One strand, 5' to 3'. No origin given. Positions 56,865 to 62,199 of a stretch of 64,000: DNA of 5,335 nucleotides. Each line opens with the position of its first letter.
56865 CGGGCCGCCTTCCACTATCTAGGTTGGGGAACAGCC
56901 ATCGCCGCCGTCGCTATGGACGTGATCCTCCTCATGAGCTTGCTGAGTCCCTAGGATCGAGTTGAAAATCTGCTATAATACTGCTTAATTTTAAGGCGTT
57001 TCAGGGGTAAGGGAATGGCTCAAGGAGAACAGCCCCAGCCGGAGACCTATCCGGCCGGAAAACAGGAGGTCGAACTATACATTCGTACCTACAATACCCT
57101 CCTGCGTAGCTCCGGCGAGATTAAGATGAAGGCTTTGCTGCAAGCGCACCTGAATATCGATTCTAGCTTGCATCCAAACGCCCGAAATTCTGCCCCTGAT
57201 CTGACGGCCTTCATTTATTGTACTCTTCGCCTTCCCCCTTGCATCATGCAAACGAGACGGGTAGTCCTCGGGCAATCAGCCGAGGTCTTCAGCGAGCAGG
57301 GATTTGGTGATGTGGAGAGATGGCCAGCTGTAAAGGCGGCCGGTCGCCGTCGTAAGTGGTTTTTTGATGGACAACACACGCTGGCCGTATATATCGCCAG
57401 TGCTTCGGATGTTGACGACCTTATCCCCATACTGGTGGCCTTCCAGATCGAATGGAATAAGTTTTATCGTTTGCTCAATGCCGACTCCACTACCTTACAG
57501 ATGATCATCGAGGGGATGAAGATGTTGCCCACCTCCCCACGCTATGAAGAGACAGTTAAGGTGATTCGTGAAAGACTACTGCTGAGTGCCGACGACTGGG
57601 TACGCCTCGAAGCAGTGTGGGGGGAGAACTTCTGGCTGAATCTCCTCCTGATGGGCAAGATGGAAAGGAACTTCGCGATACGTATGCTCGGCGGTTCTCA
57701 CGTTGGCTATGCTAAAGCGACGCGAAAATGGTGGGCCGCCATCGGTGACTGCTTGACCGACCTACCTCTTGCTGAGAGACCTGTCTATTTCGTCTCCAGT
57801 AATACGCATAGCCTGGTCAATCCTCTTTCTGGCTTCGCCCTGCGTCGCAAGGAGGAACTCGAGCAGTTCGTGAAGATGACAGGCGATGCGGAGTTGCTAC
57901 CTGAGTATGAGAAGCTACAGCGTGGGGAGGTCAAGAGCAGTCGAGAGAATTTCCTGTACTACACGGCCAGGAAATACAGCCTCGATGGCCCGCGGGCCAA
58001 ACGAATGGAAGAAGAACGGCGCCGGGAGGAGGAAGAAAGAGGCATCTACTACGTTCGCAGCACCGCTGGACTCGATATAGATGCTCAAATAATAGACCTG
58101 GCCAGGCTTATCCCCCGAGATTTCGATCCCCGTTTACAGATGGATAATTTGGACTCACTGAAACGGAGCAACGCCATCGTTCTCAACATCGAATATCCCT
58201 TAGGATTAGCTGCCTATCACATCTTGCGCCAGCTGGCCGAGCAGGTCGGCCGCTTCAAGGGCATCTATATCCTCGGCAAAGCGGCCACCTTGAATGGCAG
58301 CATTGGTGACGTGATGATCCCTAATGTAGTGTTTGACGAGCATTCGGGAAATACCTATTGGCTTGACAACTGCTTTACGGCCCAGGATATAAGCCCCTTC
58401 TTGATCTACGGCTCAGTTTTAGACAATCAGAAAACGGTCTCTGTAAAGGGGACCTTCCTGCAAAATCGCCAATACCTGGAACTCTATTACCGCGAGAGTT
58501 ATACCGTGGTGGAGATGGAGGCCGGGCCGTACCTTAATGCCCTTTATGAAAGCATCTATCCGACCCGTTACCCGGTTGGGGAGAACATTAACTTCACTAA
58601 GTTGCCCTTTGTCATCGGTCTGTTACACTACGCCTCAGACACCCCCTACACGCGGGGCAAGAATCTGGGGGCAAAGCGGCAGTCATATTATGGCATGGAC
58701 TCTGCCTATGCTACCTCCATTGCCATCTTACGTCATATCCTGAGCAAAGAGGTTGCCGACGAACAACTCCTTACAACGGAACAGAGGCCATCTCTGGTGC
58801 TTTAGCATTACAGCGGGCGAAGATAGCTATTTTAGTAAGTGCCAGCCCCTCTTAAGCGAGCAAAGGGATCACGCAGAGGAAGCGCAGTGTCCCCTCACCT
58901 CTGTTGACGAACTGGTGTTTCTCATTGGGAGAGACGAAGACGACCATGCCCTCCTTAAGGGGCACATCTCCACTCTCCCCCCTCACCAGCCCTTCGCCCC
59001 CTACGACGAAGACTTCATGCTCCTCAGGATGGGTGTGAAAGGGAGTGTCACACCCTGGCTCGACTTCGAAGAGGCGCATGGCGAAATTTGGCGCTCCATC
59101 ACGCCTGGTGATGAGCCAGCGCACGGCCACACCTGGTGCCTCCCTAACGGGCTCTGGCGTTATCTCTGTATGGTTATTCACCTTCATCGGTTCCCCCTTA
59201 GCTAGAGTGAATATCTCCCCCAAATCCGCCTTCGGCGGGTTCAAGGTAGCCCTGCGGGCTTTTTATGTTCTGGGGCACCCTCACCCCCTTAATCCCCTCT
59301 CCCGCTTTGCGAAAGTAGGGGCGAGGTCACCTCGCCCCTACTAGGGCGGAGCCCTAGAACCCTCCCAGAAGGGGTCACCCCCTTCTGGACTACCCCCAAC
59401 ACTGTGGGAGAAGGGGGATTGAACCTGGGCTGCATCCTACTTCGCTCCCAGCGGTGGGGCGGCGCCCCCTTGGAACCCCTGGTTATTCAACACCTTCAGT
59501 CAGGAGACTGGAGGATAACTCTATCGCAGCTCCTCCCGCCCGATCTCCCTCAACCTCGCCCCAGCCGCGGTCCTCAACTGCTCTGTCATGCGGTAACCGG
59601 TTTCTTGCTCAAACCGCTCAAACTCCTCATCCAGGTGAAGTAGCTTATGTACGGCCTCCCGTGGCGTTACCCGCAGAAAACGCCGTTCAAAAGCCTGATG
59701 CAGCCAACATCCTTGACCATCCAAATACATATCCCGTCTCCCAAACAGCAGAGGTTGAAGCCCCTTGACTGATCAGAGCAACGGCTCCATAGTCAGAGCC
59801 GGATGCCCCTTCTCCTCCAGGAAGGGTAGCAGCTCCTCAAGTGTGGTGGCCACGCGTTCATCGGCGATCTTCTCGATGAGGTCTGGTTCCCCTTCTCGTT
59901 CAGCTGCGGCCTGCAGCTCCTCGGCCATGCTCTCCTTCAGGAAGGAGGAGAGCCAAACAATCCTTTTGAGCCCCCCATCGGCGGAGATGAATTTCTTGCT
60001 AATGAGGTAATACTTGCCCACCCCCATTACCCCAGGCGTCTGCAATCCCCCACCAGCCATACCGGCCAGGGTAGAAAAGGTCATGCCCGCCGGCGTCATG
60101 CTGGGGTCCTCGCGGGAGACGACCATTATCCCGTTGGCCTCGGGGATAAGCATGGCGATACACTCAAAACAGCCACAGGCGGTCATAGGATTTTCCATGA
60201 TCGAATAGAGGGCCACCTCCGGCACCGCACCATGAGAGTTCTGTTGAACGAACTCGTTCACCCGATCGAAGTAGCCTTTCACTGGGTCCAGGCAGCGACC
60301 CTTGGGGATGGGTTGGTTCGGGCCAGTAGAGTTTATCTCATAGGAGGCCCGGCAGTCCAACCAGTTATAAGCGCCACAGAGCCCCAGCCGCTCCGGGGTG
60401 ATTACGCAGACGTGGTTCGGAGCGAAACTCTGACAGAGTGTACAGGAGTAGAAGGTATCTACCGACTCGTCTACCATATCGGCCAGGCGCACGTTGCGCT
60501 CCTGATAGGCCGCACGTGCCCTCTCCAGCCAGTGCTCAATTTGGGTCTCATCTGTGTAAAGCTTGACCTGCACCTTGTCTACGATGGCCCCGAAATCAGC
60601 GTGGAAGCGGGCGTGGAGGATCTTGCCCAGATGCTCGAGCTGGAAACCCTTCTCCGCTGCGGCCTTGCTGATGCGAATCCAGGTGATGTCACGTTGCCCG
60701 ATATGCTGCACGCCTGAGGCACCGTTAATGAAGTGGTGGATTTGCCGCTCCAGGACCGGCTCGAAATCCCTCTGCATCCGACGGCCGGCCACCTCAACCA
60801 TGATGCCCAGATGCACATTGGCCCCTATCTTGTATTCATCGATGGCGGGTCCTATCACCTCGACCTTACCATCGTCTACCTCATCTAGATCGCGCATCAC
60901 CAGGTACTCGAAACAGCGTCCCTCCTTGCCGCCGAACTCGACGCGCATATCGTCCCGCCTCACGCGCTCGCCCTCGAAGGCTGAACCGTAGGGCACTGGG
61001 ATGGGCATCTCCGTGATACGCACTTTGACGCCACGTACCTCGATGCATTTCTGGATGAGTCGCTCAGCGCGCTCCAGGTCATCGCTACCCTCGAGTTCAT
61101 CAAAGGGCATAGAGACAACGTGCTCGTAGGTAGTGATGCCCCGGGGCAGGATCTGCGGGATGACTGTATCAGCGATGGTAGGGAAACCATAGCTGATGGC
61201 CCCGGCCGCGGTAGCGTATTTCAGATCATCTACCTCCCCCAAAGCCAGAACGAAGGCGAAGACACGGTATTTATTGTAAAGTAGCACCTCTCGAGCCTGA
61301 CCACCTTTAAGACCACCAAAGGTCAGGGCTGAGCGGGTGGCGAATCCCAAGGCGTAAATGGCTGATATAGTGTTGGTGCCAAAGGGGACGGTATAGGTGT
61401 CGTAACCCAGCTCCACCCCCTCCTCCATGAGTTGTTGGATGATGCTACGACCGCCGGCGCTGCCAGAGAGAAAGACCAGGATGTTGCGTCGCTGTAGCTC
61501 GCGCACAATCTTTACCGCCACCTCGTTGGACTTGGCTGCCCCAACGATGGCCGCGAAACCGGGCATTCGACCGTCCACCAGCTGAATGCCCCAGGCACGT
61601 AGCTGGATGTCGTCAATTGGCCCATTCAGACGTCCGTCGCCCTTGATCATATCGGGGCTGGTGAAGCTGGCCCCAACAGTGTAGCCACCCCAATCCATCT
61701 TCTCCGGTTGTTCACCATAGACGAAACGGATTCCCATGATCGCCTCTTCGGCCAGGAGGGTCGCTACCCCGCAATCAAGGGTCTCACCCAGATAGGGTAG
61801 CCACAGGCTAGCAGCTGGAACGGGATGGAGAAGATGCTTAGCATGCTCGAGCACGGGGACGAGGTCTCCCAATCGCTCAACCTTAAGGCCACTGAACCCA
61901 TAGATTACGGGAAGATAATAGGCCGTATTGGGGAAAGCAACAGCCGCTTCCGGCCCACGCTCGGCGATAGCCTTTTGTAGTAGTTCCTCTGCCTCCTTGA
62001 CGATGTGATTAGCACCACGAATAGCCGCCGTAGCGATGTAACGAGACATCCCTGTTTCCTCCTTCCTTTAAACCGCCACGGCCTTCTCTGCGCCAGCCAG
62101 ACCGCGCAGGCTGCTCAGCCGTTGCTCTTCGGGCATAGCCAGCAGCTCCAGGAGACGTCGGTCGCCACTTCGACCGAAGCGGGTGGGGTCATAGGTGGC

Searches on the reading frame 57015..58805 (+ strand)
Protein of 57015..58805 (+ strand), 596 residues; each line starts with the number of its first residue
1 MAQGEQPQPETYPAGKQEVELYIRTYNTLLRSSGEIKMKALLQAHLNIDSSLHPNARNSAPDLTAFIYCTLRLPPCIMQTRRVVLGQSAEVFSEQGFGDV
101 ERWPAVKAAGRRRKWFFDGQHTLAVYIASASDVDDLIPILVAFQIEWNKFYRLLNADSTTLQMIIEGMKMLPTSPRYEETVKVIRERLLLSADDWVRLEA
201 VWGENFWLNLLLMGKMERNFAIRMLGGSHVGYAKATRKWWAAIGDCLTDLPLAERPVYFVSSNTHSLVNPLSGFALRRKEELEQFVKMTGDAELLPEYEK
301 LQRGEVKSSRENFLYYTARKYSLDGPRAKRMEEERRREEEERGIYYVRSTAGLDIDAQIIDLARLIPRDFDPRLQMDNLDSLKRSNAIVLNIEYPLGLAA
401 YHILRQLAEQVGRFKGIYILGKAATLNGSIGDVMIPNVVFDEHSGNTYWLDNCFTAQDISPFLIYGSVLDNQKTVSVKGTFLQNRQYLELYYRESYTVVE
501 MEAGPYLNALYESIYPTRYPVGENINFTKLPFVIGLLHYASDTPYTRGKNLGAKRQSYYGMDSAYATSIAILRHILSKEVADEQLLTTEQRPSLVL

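Call 55: search_protein_families(library=pfam, proteins=[window:57015-58805:+], max_evalue=0.00001)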
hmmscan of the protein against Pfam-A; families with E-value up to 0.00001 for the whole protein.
window:57015-58805:+ (596 aa): 1 family
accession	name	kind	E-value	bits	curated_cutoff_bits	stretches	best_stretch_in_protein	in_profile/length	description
PF21850.2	DUF6909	-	1.6e-228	759.9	27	1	39-577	2-535/535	Family of unknown function (DUF6909)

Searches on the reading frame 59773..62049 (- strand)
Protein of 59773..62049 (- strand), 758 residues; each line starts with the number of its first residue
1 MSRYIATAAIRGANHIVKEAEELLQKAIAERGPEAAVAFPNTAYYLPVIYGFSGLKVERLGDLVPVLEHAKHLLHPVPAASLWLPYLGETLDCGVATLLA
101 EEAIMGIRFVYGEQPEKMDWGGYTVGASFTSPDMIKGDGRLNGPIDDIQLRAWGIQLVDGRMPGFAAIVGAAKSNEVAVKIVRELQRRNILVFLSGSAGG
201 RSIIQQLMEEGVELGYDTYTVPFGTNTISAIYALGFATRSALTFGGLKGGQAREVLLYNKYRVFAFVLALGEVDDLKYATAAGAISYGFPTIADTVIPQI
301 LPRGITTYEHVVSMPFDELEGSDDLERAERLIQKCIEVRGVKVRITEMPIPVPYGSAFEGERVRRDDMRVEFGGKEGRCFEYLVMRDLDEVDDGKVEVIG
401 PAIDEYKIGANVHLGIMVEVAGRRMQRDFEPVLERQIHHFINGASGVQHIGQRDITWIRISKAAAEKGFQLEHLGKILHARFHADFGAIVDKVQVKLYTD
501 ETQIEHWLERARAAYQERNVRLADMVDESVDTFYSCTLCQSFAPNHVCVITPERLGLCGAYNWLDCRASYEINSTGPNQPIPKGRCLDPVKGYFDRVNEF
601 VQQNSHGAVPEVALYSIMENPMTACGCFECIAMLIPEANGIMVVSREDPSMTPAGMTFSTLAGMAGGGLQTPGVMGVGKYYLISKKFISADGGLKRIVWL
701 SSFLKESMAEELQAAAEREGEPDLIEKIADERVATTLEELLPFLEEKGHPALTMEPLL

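Call 55: search_protein_families(library=pfam, proteins=[window:59773-62049:-], max_evalue=0.00001)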
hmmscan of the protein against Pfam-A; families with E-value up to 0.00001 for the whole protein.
window:59773-62049:- (758 aa): 3 families
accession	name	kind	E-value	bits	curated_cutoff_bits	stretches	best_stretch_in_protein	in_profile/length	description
PF19436.4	ACS_CODH_B_C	-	9.8e-118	392.5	25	1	515-758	1-245/245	ACS/CODH beta subunit C-terminal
PF03598.20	CdhC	-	4.4e-65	218.7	24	1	350-504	1-155/155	CO dehydrogenase/acetyl-CoA synthase complex beta subunit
PF18537.6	CODH_A_N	-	1.9e-25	89.1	32.2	1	21-110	1-83/83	Carbon monoxide dehydrogenase subunit alpha N-terminal domain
